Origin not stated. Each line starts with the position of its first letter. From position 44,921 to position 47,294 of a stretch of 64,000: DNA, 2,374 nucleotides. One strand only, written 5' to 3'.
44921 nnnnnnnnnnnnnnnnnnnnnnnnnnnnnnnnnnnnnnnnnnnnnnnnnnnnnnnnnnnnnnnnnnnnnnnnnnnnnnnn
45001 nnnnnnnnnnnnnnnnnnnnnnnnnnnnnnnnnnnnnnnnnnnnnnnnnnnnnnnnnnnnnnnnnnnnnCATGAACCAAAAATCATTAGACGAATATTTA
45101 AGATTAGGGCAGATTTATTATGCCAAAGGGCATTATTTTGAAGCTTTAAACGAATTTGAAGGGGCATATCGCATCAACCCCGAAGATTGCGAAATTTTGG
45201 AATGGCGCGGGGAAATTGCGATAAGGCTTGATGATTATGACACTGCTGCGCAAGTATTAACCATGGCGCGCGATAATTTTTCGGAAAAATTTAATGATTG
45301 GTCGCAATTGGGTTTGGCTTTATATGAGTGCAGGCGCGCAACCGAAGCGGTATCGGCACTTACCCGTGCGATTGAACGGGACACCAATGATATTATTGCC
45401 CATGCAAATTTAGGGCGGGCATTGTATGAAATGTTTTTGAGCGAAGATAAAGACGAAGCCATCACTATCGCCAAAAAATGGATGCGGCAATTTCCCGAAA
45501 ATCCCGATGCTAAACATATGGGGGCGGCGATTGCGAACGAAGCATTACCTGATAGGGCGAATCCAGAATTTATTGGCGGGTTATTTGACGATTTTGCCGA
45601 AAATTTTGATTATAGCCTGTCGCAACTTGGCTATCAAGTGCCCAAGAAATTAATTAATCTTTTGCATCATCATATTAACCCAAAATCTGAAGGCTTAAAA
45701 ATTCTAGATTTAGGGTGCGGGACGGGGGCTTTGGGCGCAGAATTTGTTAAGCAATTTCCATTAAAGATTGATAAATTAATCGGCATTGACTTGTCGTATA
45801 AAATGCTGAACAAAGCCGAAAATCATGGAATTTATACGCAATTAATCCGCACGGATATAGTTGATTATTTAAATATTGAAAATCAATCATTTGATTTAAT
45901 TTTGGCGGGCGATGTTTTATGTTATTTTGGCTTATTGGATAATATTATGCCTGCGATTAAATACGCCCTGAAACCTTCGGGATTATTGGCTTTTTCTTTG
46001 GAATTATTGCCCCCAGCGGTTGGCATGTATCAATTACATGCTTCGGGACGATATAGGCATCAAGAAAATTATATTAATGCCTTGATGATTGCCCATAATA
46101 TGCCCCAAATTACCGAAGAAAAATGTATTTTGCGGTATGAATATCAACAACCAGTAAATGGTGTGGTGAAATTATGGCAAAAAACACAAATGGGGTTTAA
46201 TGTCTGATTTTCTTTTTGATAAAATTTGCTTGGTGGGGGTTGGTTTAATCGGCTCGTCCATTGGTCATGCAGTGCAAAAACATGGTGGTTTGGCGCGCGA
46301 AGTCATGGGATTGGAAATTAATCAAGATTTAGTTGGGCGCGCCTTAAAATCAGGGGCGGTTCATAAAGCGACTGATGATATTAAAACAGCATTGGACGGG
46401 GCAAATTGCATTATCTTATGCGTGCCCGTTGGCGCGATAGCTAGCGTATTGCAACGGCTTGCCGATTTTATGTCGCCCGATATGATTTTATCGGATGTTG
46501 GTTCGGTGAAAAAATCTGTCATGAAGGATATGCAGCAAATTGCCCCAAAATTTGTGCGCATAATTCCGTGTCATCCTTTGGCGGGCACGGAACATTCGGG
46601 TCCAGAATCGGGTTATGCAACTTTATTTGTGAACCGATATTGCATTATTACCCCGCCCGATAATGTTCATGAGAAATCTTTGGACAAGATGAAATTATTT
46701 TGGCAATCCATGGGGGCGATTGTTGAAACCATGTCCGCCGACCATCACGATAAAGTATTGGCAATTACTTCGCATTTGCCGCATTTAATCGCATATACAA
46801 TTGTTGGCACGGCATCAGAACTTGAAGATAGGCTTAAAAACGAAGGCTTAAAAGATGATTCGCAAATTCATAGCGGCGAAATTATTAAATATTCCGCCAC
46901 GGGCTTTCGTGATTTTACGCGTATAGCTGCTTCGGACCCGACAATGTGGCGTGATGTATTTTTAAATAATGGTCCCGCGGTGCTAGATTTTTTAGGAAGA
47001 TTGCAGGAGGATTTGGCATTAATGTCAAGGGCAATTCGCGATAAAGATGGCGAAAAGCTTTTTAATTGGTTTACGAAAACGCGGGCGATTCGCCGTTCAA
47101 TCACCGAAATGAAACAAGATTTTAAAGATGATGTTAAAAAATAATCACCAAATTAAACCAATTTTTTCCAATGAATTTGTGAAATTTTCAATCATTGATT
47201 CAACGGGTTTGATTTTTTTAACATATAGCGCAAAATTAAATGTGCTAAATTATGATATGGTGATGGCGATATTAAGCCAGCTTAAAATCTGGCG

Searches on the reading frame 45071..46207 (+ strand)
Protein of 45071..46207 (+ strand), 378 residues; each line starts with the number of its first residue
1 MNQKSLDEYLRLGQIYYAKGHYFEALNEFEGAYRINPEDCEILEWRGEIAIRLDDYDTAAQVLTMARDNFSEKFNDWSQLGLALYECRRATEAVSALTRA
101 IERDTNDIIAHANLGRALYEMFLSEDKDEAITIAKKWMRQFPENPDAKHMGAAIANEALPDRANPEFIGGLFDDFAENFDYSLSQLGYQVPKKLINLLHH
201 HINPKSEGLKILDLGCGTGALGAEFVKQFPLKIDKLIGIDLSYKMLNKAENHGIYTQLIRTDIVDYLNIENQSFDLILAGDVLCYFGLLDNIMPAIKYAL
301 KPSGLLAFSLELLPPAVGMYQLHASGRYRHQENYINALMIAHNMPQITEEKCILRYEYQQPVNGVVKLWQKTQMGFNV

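Call 18: search_protein_families(library=pfam, proteins=[window:45071-46207:+], max_evalue=0.001)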
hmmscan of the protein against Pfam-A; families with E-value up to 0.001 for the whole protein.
window:45071-46207:+ (378 aa): 21 families
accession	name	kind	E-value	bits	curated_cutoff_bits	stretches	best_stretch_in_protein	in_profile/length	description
PF13847.12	Methyltransf_31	-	1.1e-13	51.5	27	1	206-309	2-110/145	Methyltransferase domain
PF13649.12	Methyltransf_25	-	2.5e-13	50.9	27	1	211-304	1-97/97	Methyltransferase domain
PF08241.18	Methyltransf_11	-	1.6e-12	48.3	21.2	1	212-308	1-95/95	Methyltransferase domain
PF08242.18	Methyltransf_12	-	4.2e-12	47.1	30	1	212-306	1-98/98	Methyltransferase domain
PF13432.12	TPR_16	-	4.4e-12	46.7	32.7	1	10-70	1-61/65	Tetratricopeptide repeat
PF07719.23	TPR_2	-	4.9e-12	45.4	27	1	9-39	4-34/34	Tetratricopeptide repeat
PF13414.12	TPR_11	-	9.6e-11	41.6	26.8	1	13-49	1-37/42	TPR repeat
PF13428.12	TPR_14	-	1.2e-09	38.3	23.5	0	76-116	3-43/44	Tetratricopeptide repeat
PF14559.12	TPR_19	-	3.1e-09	37.5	25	0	89-152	6-66/68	Tetratricopeptide repeat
PF13489.12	Methyltransf_23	-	3.6e-09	37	27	1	191-315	6-123/164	Methyltransferase domain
PF13431.12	TPR_17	-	4.6e-08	33.2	24.4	0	30-60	3-33/34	Tetratricopeptide repeat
PF23914.1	TPR_CcmH_CycH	-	5.2e-08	33.3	42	1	73-157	49-133/158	Cytochrome c-type biogenesis protein H TPR domain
PF13181.12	TPR_8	-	3.6e-07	30.3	25.7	0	9-39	4-34/34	Tetratricopeptide repeat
PF13174.12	TPR_6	-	1.4e-06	28.9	26.3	0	9-30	3-24/33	Tetratricopeptide repeat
PF01209.24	Ubie_methyltran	-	3.2e-06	27.1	20.1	1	168-306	9-149/233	ubiE/COQ5 methyltransferase family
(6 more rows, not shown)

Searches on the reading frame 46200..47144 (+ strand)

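Call 18: search_protein_families(library=pfam, proteins=[window:46200-47144:+], max_evalue=0.001)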
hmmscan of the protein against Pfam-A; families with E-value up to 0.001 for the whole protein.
window:46200-47144:+ (314 aa): 5 families
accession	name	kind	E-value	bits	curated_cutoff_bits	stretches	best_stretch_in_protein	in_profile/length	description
PF02153.23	PDH_N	-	4.4e-33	114.4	26.5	1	22-175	2-152/154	Prephenate dehydrogenase, nucleotide-binding domain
PF20463.3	PDH_C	-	1.8e-24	86.4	22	1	180-292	2-101/102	Prephenate dehydrogenase, dimerization domain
PF03807.23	F420_oxidored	-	3.6e-06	27.9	21.6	1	8-89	1-81/94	NADP oxidoreductase coenzyme F420-dependent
PF03446.21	NAD_binding_2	-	4.6e-06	27.2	21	1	8-113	1-105/161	NAD binding domain of 6-phosphogluconate dehydrogenase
PF01210.29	NAD_Gly3P_dh_N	-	6.9e-05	23.3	23.1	1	56-121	58-124/158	NAD-dependent glycerol-3-phosphate dehydrogenase N-terminus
